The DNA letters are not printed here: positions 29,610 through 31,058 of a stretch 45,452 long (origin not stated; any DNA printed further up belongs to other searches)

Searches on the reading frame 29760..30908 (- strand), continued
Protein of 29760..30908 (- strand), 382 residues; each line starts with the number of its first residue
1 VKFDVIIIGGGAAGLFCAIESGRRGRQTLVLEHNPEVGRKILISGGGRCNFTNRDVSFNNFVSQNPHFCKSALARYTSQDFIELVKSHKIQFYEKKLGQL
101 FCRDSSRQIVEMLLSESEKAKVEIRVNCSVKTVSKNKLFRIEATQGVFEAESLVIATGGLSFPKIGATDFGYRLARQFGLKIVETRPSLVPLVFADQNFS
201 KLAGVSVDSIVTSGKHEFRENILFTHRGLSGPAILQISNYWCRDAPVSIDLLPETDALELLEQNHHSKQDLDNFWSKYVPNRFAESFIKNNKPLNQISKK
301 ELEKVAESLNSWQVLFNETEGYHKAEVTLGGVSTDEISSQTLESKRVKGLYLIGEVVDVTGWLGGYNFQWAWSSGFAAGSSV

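Call 74: find_homologous_proteins(query=window:29760-30908:-, max_evalue=1e-150)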
Query window:29760-30908:- (382 aa): 1468 proteins with E <= 1e-150 among 8000 candidates; the best 120 are listed.
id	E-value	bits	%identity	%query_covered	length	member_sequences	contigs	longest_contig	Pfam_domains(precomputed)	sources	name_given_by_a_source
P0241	1.6e-254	861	100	100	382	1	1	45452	PF01266.31,PF22780.2,PF13450.13,PF00890.31,PF07992.21,PF13738.13,PF03486.21,PF01134.29,PF12831.14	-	-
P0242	5.1e-237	804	92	100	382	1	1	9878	PF01266.31,PF22780.2,PF13450.13,PF00890.31,PF07992.21,PF13738.13,PF03486.21,PF01134.29,PF12831.14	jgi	-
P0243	6.1e-216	734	84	100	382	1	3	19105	PF01266.31,PF22780.2,PF13450.13,PF00890.31,PF07992.21,PF13738.13,PF03486.21,PF01134.29,PF12831.14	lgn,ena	-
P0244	1.8e-215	733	83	100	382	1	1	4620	PF01266.31,PF22780.2,PF13450.13,PF00890.31,PF07992.21,PF13738.13,PF03486.21,PF01134.29,PF12831.14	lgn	-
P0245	4.0e-215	732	83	100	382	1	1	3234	PF01266.31,PF22780.2,PF13450.13,PF00890.31,PF07992.21,PF13738.13,PF03486.21,PF01134.29,PF12831.14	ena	-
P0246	7.3e-215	731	83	100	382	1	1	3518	PF01266.31,PF22780.2,PF13450.13,PF00890.31,PF07992.21,PF13738.13,PF03486.21,PF01134.29,PF12831.14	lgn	-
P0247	1.5e-214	730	82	100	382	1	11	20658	PF01266.31,PF22780.2,PF13450.13,PF00890.31,PF07992.21,PF13738.13,PF03486.21,PF01134.29,PF12831.14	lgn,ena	-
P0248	3.4e-214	729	82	100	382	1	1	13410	PF01266.31,PF22780.2,PF13450.13,PF00890.31,PF07992.21,PF13738.13,PF03486.21,PF01134.29,PF12831.14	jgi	jgi:predicted Rossmann fold flavoprotein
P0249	8.0e-214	727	82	100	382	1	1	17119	PF01266.31,PF22780.2,PF13450.13,PF00890.31,PF07992.21,PF13738.13,PF03486.21,PF01134.29,PF12831.14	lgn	-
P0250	1.3e-213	727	81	100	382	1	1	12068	PF01266.31,PF22780.2,PF13450.13,PF00890.31,PF07992.21,PF00070.34,PF13738.13,PF03486.21,PF01134.29,PF12831.14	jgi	jgi:predicted Rossmann fold flavoprotein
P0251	3.1e-213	725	82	100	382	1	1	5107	PF01266.31,PF22780.2,PF13450.13,PF00890.31,PF07992.21,PF13738.13,PF03486.21,PF01134.29,PF12831.14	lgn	-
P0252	5.7e-213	725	81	100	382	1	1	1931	PF01266.31,PF22780.2,PF13450.13,PF00890.31,PF07992.21,PF00070.34,PF13738.13,PF03486.21,PF01134.29,PF12831.14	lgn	-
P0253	7.6e-213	724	82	100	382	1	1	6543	PF01266.31,PF22780.2,PF13450.13,PF00890.31,PF07992.21,PF13738.13,PF03486.21,PF01134.29,PF12831.14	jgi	jgi:hypothetical protein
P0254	4.6e-212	722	83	100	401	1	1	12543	PF01946.24,PF01266.31,PF22780.2,PF13450.13,PF00890.31,PF07992.21,PF13738.13,PF03486.21,PF01134.29,PF12831.14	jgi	jgi:predicted Rossmann fold flavoprotein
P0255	5.8e-212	721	82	100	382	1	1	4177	PF01266.31,PF22780.2,PF13450.13,PF00890.31,PF07992.21,PF13738.13,PF03486.21,PF01134.29,PF12831.14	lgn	-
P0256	2.4e-211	719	83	100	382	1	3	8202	PF01266.31,PF22780.2,PF13450.13,PF00890.31,PF07992.21,PF13738.13,PF03486.21,PF01134.29,PF12831.14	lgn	-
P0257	7.1e-210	714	82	100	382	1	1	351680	PF01266.31,PF22780.2,PF13450.13,PF00890.31,PF07992.21,PF13738.13,PF03486.21,PF01134.29,PF12831.14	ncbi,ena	-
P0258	7.6e-210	714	81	100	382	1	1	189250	PF01266.31,PF22780.2,PF00890.31,PF07992.21,PF13738.13,PF03486.21,PF01134.29,PF12831.14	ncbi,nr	ncbi:MAG: NAD(P)/FAD-dependent oxidoreductase [Pyrinomonadaceae bacterium]|nr:NAD(P)/FAD-dependent o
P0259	9.8e-210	714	81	100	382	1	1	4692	PF01266.31,PF22780.2,PF13450.13,PF00890.31,PF07992.21,PF13738.13,PF03486.21,PF01134.29,PF12831.14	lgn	-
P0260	1.1e-209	714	81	100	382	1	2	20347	PF01266.31,PF22780.2,PF13450.13,PF00890.31,PF07992.21,PF13738.13,PF03486.21,PF01134.29,PF12831.14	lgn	-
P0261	5.4e-209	711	81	100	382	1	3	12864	PF01266.31,PF22780.2,PF00890.31,PF07992.21,PF13738.13,PF03486.21,PF01134.29,PF12831.14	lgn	-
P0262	6.3e-209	711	80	100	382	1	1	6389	PF01266.31,PF22780.2,PF00890.31,PF07992.21,PF13738.13,PF03486.21,PF01134.29,PF12831.14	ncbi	-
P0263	2.8e-207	706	81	100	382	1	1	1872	PF01266.31,PF22780.2,PF13450.13,PF00890.31,PF07992.21,PF13738.13,PF03486.21,PF01134.29,PF12831.14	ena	-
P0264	3.9e-207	705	80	100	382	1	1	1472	PF01266.31,PF22780.2,PF00890.31,PF07992.21,PF13738.13,PF03486.21,PF01134.29,PF12831.14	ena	-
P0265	6.4e-207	705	79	100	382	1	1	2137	PF01266.31,PF22780.2,PF13450.13,PF00890.31,PF07992.21,PF00070.34,PF13738.13,PF03486.21,PF01134.29,PF12831.14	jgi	jgi:predicted Rossmann fold flavoprotein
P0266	1.4e-205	700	80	100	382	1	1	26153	PF01266.31,PF22780.2,PF13450.13,PF00890.31,PF07992.21,PF13738.13,PF03486.21,PF01134.29,PF12831.14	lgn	-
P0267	3.5e-205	699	79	100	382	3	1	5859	PF01266.31,PF22780.2,PF13450.13,PF00890.31,PF07992.21,PF13738.13,PF03486.21,PF01134.29,PF12831.14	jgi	jgi:predicted Rossmann fold flavoprotein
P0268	2.9e-204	696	79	100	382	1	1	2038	PF01266.31,PF22780.2,PF13450.13,PF00890.31,PF07992.21,PF13738.13,PF03486.21,PF01134.29,PF12831.14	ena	-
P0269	1.3e-203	694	78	100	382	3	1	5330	PF01266.31,PF22780.2,PF13450.13,PF00890.31,PF07992.21,PF00070.34,PF13738.13,PF03486.21,PF01134.29,PF12831.14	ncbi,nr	ncbi:MAG: NAD(P)/FAD-dependent oxidoreductase [Pyrinomonadaceae bacterium]|nr:NAD(P)/FAD-dependent o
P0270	8.2e-203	691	77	100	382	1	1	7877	PF01266.31,PF22780.2,PF13450.13,PF00890.31,PF07992.21,PF13738.13,PF03486.21,PF01134.29,PF12831.14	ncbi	-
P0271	5.3e-201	685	77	100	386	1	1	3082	PF01266.31,PF22780.2,PF13450.13,PF00890.31,PF07992.21,PF13738.13,PF03486.21,PF01134.29,PF12831.14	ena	-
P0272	2.7e-198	676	77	100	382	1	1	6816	PF01266.31,PF22780.2,PF13450.13,PF00890.31,PF07992.21,PF13738.13,PF03486.21,PF01134.29,PF12831.14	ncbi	-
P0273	8.0e-198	675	76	100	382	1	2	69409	PF01266.31,PF22780.2,PF13450.13,PF00890.31,PF07992.21,PF13738.13,PF03486.21,PF01134.29,PF12831.14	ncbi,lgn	-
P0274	8.5e-198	675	76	100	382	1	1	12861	PF01266.31,PF22780.2,PF13450.13,PF00890.31,PF07992.21,PF13738.13,PF03486.21,PF01134.29,PF12831.14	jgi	jgi:predicted Rossmann fold flavoprotein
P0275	1.2e-197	674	77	100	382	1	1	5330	PF01266.31,PF22780.2,PF13450.13,PF00890.31,PF07992.21,PF13738.13,PF03486.21,PF01134.29,PF12831.14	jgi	jgi:predicted Rossmann fold flavoprotein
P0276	2.3e-197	673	75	100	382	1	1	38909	PF01266.31,PF22780.2,PF13450.13,PF00890.31,PF07992.21,PF13738.13,PF03486.21,PF01134.29,PF12831.14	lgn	-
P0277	3.4e-197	673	76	100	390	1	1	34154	PF01266.31,PF22780.2,PF13450.13,PF00890.31,PF07992.21,PF13738.13,PF03486.21,PF01134.29,PF12831.14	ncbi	-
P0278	3.7e-197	673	77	100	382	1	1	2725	PF01266.31,PF22780.2,PF13450.13,PF00890.31,PF07992.21,PF13738.13,PF03486.21,PF01134.29,PF12831.14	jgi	jgi:predicted Rossmann fold flavoprotein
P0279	5.5e-197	672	77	100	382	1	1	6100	PF01266.31,PF22780.2,PF13450.13,PF00890.31,PF07992.21,PF13738.13,PF03486.21,PF01134.29,PF12831.14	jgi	jgi:predicted Rossmann fold flavoprotein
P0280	1.6e-196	670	75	100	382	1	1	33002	PF01266.31,PF22780.2,PF13450.13,PF00890.31,PF07992.21,PF13738.13,PF03486.21,PF01134.29,PF12831.14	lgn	-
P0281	1.9e-196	670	77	100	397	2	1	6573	PF01266.31,PF22780.2,PF13450.13,PF00890.31,PF07992.21,PF13738.13,PF03486.21,PF01134.29,PF12831.14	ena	-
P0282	3.1e-196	669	75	100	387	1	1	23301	PF01266.31,PF22780.2,PF13450.13,PF00890.31,PF07992.21,PF13738.13,PF03486.21,PF01134.29,PF12831.14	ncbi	-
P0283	7.8e-196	668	76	100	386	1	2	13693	PF01266.31,PF22780.2,PF13450.13,PF00890.31,PF07992.21,PF00070.34,PF13738.13,PF03486.21,PF01134.29,PF12831.14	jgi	jgi:predicted Rossmann fold flavoprotein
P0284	8.1e-196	668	76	100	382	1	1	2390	PF01266.31,PF22780.2,PF13450.13,PF00890.31,PF07992.21,PF13738.13,PF03486.21,PF01134.29,PF12831.14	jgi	jgi:predicted Rossmann fold flavoprotein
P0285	8.2e-196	668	76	100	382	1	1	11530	PF01266.31,PF22780.2,PF13450.13,PF00890.31,PF07992.21,PF13738.13,PF03486.21,PF01134.29,PF12831.14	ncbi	-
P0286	1.3e-195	667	76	100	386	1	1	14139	PF01266.31,PF22780.2,PF13450.13,PF00890.31,PF07992.21,PF13738.13,PF03486.21,PF01134.29,PF12831.14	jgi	jgi:predicted Rossmann fold flavoprotein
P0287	2.1e-195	667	75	100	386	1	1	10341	PF01266.31,PF22780.2,PF13450.13,PF00890.31,PF07992.21,PF13738.13,PF03486.21,PF01134.29,PF12831.14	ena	-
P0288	2.7e-195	666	75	100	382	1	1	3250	PF01266.31,PF22780.2,PF13450.13,PF00890.31,PF07992.21,PF13738.13,PF03486.21,PF01134.29,PF12831.14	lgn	-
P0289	1.6e-194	664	75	100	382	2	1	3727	PF01266.31,PF22780.2,PF13450.13,PF00890.31,PF07992.21,PF13738.13,PF03486.21,PF01134.29,PF12831.14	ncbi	-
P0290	2.0e-194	664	75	100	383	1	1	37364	PF01266.31,PF22780.2,PF13450.13,PF00890.31,PF07992.21,PF13738.13,PF03486.21,PF01134.29,PF12831.14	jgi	jgi:predicted Rossmann fold flavoprotein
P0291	2.3e-194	663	76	100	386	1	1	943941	PF01266.31,PF22780.2,PF13450.13,PF00890.31,PF07992.21,PF13738.13,PF03486.21,PF01134.29,PF12831.14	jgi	jgi:predicted Rossmann fold flavoprotein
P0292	2.7e-194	663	76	100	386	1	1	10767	PF01266.31,PF22780.2,PF13450.13,PF00890.31,PF07992.21,PF13738.13,PF03486.21,PF01134.29,PF12831.14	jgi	jgi:predicted Rossmann fold flavoprotein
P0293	3.5e-194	663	75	100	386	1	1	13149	PF01266.31,PF22780.2,PF13450.13,PF00890.31,PF07992.21,PF13738.13,PF03486.21,PF01134.29,PF12831.14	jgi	jgi:predicted Rossmann fold flavoprotein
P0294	4.7e-194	662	76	100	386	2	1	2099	PF01266.31,PF22780.2,PF13450.13,PF00890.31,PF07992.21,PF13738.13,PF03486.21,PF01134.29,PF12831.14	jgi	jgi:predicted Rossmann fold flavoprotein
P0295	6.6e-194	662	77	100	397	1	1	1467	PF01266.31,PF22780.2,PF13450.13,PF00890.31,PF07992.21,PF13738.13,PF03486.21,PF01134.29,PF12831.14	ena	-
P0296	7.9e-194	662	76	100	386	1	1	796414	PF01266.31,PF22780.2,PF13450.13,PF00890.31,PF07992.21,PF13738.13,PF03486.21,PF01134.29,PF12831.14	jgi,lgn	jgi:predicted Rossmann fold flavoprotein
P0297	9.7e-194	661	76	100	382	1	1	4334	PF01266.31,PF22780.2,PF13450.13,PF00890.31,PF07992.21,PF13738.13,PF03486.21,PF01134.29,PF12831.14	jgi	jgi:predicted Rossmann fold flavoprotein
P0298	1.0e-193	661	75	100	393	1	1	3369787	PF01266.31,PF22780.2,PF13450.13,PF00890.31,PF07992.21,PF13738.13,PF03486.21,PF01134.29,PF12831.14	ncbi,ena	-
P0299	1.1e-193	661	75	100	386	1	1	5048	PF01266.31,PF22780.2,PF13450.13,PF00890.31,PF07992.21,PF13738.13,PF03486.21,PF01134.29,PF12831.14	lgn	-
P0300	1.9e-193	660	74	100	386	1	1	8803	PF01266.31,PF22780.2,PF13450.13,PF00890.31,PF07992.21,PF13738.13,PF03486.21,PF01134.29,PF12831.14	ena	-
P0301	2.0e-193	660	75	100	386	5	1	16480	PF01946.24,PF01266.31,PF22780.2,PF13450.13,PF00890.31,PF07992.21,PF13738.13,PF03486.21,PF01134.29,PF12831.14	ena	-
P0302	2.3e-193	660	74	100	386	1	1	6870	PF01266.31,PF22780.2,PF13450.13,PF00890.31,PF07992.21,PF13738.13,PF03486.21,PF01134.29,PF12831.14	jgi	jgi:predicted Rossmann fold flavoprotein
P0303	3.0e-193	660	75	100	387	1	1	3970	PF01266.31,PF22780.2,PF13450.13,PF00890.31,PF07992.21,PF13738.13,PF03486.21,PF01134.29,PF12831.14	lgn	-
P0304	3.6e-193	659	76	100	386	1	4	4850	PF01266.31,PF22780.2,PF13450.13,PF00890.31,PF07992.21,PF00070.34,PF13738.13,PF03486.21,PF01134.29,PF12831.14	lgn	-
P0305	4.7e-193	659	74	100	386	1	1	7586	PF01266.31,PF22780.2,PF13450.13,PF00890.31,PF07992.21,PF13738.13,PF03486.21,PF01134.29,PF12831.14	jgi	jgi:predicted Rossmann fold flavoprotein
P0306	5.0e-193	659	74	100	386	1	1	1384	PF01266.31,PF22780.2,PF13450.13,PF00890.31,PF07992.21,PF13738.13,PF03486.21,PF01134.29,PF12831.14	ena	-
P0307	7.1e-193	658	75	100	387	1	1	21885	PF01266.31,PF22780.2,PF13450.13,PF00890.31,PF07992.21,PF13738.13,PF03486.21,PF01134.29,PF12831.14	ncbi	ncbi:MAG: NAD(P)/FAD-dependent oxidoreductase [Pyrinomonadaceae bacterium]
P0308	8.6e-193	658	75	100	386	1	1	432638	PF01266.31,PF22780.2,PF13450.13,PF00890.31,PF07992.21,PF13738.13,PF03486.21,PF01134.29,PF12831.14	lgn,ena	-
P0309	1.4e-192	657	75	100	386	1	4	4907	PF01266.31,PF22780.2,PF13450.13,PF00890.31,PF07992.21,PF00070.34,PF13738.13,PF03486.21,PF01134.29,PF12831.14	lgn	-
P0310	1.7e-192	657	74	100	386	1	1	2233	PF01266.31,PF22780.2,PF13450.13,PF00890.31,PF07992.21,PF13738.13,PF03486.21,PF01134.29,PF12831.14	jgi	jgi:predicted Rossmann fold flavoprotein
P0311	1.8e-192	657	75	100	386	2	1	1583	PF01266.31,PF22780.2,PF13450.13,PF00890.31,PF07992.21,PF13738.13,PF03486.21,PF12831.14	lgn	-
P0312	2.4e-192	657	76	100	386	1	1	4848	PF01266.31,PF22780.2,PF13450.13,PF00890.31,PF07992.21,PF00070.34,PF13738.13,PF03486.21,PF01134.29,PF12831.14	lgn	-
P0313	2.5e-192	657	74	100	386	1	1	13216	PF01266.31,PF22780.2,PF13450.13,PF00890.31,PF07992.21,PF13738.13,PF03486.21,PF01134.29,PF12831.14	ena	-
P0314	4.3e-192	656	75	100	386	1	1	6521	PF01266.31,PF22780.2,PF13450.13,PF00890.31,PF07992.21,PF13738.13,PF03486.21,PF01134.29,PF12831.14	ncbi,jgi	-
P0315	6.0e-192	655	75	100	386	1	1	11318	PF01266.31,PF22780.2,PF13450.13,PF00890.31,PF07992.21,PF13738.13,PF03486.21,PF01134.29,PF12831.14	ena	-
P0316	9.3e-192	655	74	100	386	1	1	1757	PF01266.31,PF22780.2,PF13450.13,PF00890.31,PF07992.21,PF13738.13,PF03486.21,PF01134.29,PF12831.14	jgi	jgi:predicted Rossmann fold flavoprotein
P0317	1.4e-191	654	74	100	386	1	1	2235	PF01266.31,PF22780.2,PF13450.13,PF00890.31,PF07992.21,PF13738.13,PF03486.21,PF01134.29,PF12831.14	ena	-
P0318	1.5e-191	654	76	100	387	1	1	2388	PF01266.31,PF22780.2,PF13450.13,PF00890.31,PF07992.21,PF13738.13,PF03486.21,PF01134.29,PF12831.14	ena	-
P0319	1.9e-191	654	74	100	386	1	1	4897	PF01266.31,PF22780.2,PF13450.13,PF00890.31,PF07992.21,PF13738.13,PF03486.21,PF01134.29,PF12831.14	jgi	jgi:predicted Rossmann fold flavoprotein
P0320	2.3e-191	653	74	97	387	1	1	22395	PF01266.31,PF22780.2,PF13450.13,PF00890.31,PF07992.21,PF13738.13,PF03486.21,PF01134.29,PF12831.14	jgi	-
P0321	2.4e-191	653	75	100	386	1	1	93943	PF01266.31,PF22780.2,PF13450.13,PF00890.31,PF07992.21,PF13738.13,PF03486.21,PF01134.29,PF12831.14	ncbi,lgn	ncbi:MAG: NAD(P)/FAD-dependent oxidoreductase [Pyrinomonadaceae bacterium]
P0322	3.2e-191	653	74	97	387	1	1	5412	PF01266.31,PF22780.2,PF13450.13,PF00890.31,PF07992.21,PF13738.13,PF03486.21,PF01134.29,PF12831.14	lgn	-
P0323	3.3e-191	653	73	100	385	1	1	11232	PF01266.31,PF22780.2,PF13450.13,PF00890.31,PF07992.21,PF13738.13,PF03486.21,PF01134.29,PF12831.14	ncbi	-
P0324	3.4e-191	653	75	100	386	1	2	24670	PF01266.31,PF22780.2,PF13450.13,PF00890.31,PF07992.21,PF00070.34,PF13738.13,PF03486.21,PF01134.29,PF12831.14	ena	-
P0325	4.2e-191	653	75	100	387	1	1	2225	PF01266.31,PF22780.2,PF13450.13,PF00890.31,PF07992.21,PF13738.13,PF03486.21,PF01134.29,PF12831.14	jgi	-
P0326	4.4e-191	653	76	100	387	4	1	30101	PF01946.24,PF01266.31,PF22780.2,PF13450.13,PF00890.31,PF07992.21,PF13738.13,PF03486.21,PF01134.29,PF12831.14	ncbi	ncbi:MAG: NAD(P)/FAD-dependent oxidoreductase [Pyrinomonadaceae bacterium]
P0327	6.6e-191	652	74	100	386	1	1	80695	PF01266.31,PF22780.2,PF13450.13,PF00890.31,PF07992.21,PF13738.13,PF03486.21,PF01134.29,PF12831.14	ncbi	-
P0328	6.7e-191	652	74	100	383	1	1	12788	PF01266.31,PF22780.2,PF13450.13,PF00890.31,PF07992.21,PF13738.13,PF03486.21,PF01134.29,PF12831.14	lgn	-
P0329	7.0e-191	652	74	100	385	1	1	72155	PF01266.31,PF22780.2,PF13450.13,PF00890.31,PF07992.21,PF13738.13,PF03486.21,PF01134.29,PF12831.14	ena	-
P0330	7.0e-191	652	74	100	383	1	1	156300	PF01266.31,PF22780.2,PF13450.13,PF00890.31,PF07992.21,PF13738.13,PF03486.21,PF01134.29,PF12831.14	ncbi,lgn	-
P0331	7.9e-191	652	73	100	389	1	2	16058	PF01946.24,PF01266.31,PF22780.2,PF13450.13,PF00890.31,PF07992.21,PF00070.34,PF13738.13,PF03486.21,PF01134.29,PF12831.14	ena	-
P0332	8.3e-191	652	75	100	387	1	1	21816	PF01266.31,PF22780.2,PF13450.13,PF00890.31,PF07992.21,PF13738.13,PF03486.21,PF01134.29,PF12831.14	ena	-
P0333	8.5e-191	652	76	100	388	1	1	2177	PF01266.31,PF22780.2,PF13450.13,PF00890.31,PF07992.21,PF13738.13,PF03486.21,PF01134.29,PF12831.14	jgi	jgi:predicted Rossmann fold flavoprotein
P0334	1.1e-190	651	74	100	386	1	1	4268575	PF01266.31,PF22780.2,PF13450.13,PF00890.31,PF07992.21,PF13738.13,PF03486.21,PF01134.29,PF12831.14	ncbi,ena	-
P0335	1.2e-190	651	74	100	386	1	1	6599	PF01266.31,PF22780.2,PF13450.13,PF00890.31,PF07992.21,PF13738.13,PF03486.21,PF01134.29,PF12831.14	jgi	jgi:predicted Rossmann fold flavoprotein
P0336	1.2e-190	651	75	100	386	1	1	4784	PF01266.31,PF22780.2,PF13450.13,PF00890.31,PF07992.21,PF13738.13,PF03486.21,PF01134.29,PF12831.14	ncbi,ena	-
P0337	1.2e-190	651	74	100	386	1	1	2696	PF01266.31,PF22780.2,PF13450.13,PF00890.31,PF07992.21,PF00070.34,PF13738.13,PF03486.21,PF01134.29,PF12831.14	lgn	-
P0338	1.4e-190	651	75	97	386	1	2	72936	PF01266.31,PF22780.2,PF13450.13,PF00890.31,PF07992.21,PF13738.13,PF03486.21,PF01134.29,PF12831.14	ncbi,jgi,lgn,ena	ncbi:MAG TPA: NAD(P)/FAD-dependent oxidoreductase [Pyrinomonadaceae bacterium]|jgi:predicted Rossman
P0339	1.8e-190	650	74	100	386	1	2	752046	PF01266.31,PF22780.2,PF13450.13,PF00890.31,PF07992.21,PF13738.13,PF03486.21,PF01134.29,PF12831.14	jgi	jgi:predicted Rossmann fold flavoprotein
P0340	2.1e-190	650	74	100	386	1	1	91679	PF01266.31,PF22780.2,PF13450.13,PF00890.31,PF07992.21,PF13738.13,PF03486.21,PF12831.14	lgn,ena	-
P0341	2.5e-190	650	74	100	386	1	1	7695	PF01266.31,PF22780.2,PF13450.13,PF00890.31,PF07992.21,PF13738.13,PF03486.21,PF01134.29,PF12831.14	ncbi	-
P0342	2.8e-190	650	74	100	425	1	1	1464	PF01266.31,PF22780.2,PF13450.13,PF00890.31,PF07992.21,PF13738.13,PF03486.21,PF12831.14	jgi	jgi:predicted Rossmann fold flavoprotein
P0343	3.4e-190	650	74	100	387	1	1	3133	PF01266.31,PF22780.2,PF13450.13,PF00890.31,PF07992.21,PF13738.13,PF03486.21,PF01134.29,PF12831.14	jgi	jgi:predicted Rossmann fold flavoprotein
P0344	3.5e-190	650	74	100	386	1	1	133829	PF01266.31,PF22780.2,PF13450.13,PF00890.31,PF07992.21,PF13738.13,PF03486.21,PF12831.14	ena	-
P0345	3.5e-190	650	73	100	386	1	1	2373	PF01266.31,PF22780.2,PF13450.13,PF00890.31,PF07992.21,PF13738.13,PF03486.21,PF01134.29,PF12831.14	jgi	jgi:predicted Rossmann fold flavoprotein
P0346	4.3e-190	649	74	100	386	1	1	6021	PF01266.31,PF22780.2,PF13450.13,PF00890.31,PF07992.21,PF00070.34,PF13738.13,PF03486.21,PF01134.29,PF12831.14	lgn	-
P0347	4.7e-190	649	74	96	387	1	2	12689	PF01266.31,PF22780.2,PF13450.13,PF00890.31,PF07992.21,PF13738.13,PF03486.21,PF01134.29,PF12831.14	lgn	-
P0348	5.6e-190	649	74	100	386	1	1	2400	PF01266.31,PF22780.2,PF13450.13,PF00890.31,PF07992.21,PF13738.13,PF03486.21,PF01134.29,PF12831.14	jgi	jgi:predicted Rossmann fold flavoprotein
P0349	5.7e-190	649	73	100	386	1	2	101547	PF01946.24,PF01266.31,PF22780.2,PF13450.13,PF00890.31,PF07992.21,PF00070.34,PF13738.13,PF03486.21,PF01134.29,PF12831.14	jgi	jgi:predicted Rossmann fold flavoprotein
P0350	7.3e-190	649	74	100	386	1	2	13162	PF01266.31,PF22780.2,PF13450.13,PF00890.31,PF07992.21,PF00070.34,PF13738.13,PF03486.21,PF01134.29,PF12831.14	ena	-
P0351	1.1e-189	648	74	100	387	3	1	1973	PF01266.31,PF22780.2,PF13450.13,PF00890.31,PF07992.21,PF13738.13,PF03486.21,PF01134.29,PF12831.14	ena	-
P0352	1.1e-189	648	73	100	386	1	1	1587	PF01266.31,PF22780.2,PF13450.13,PF00890.31,PF07992.21,PF13738.13,PF03486.21,PF01134.29,PF12831.14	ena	-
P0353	1.2e-189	648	74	96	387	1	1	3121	PF01266.31,PF22780.2,PF13450.13,PF00890.31,PF07992.21,PF13738.13,PF03486.21,PF01134.29,PF12831.14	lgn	-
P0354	1.3e-189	648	74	100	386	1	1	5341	PF01946.24,PF01266.31,PF22780.2,PF13450.13,PF00890.31,PF07992.21,PF13738.13,PF03486.21,PF01134.29,PF12831.14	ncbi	-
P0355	2.2e-189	647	73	100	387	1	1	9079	PF01266.31,PF22780.2,PF13450.13,PF00890.31,PF07992.21,PF13738.13,PF03486.21,PF01134.29,PF12831.14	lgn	-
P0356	2.5e-189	647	74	100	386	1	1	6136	PF01946.24,PF01266.31,PF22780.2,PF13450.13,PF00890.31,PF07992.21,PF13738.13,PF03486.21,PF01134.29,PF12831.14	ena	-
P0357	2.6e-189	647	74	100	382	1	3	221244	PF01266.31,PF22780.2,PF13450.13,PF00890.31,PF07992.21,PF13738.13,PF03486.21,PF01134.29,PF12831.14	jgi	jgi:predicted Rossmann fold flavoprotein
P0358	3.3e-189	646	74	100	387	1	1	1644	PF01946.24,PF01266.31,PF22780.2,PF13450.13,PF00890.31,PF07992.21,PF13738.13,PF03486.21,PF01134.29,PF12831.14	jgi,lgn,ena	jgi:hypothetical protein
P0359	3.7e-189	646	73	100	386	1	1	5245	PF01266.31,PF22780.2,PF13450.13,PF00890.31,PF07992.21,PF13738.13,PF03486.21,PF01134.29,PF12831.14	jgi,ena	-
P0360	4.1e-189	646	74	97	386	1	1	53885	PF01266.31,PF22780.2,PF13450.13,PF00890.31,PF07992.21,PF00070.34,PF13738.13,PF03486.21,PF01134.29,PF12831.14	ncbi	-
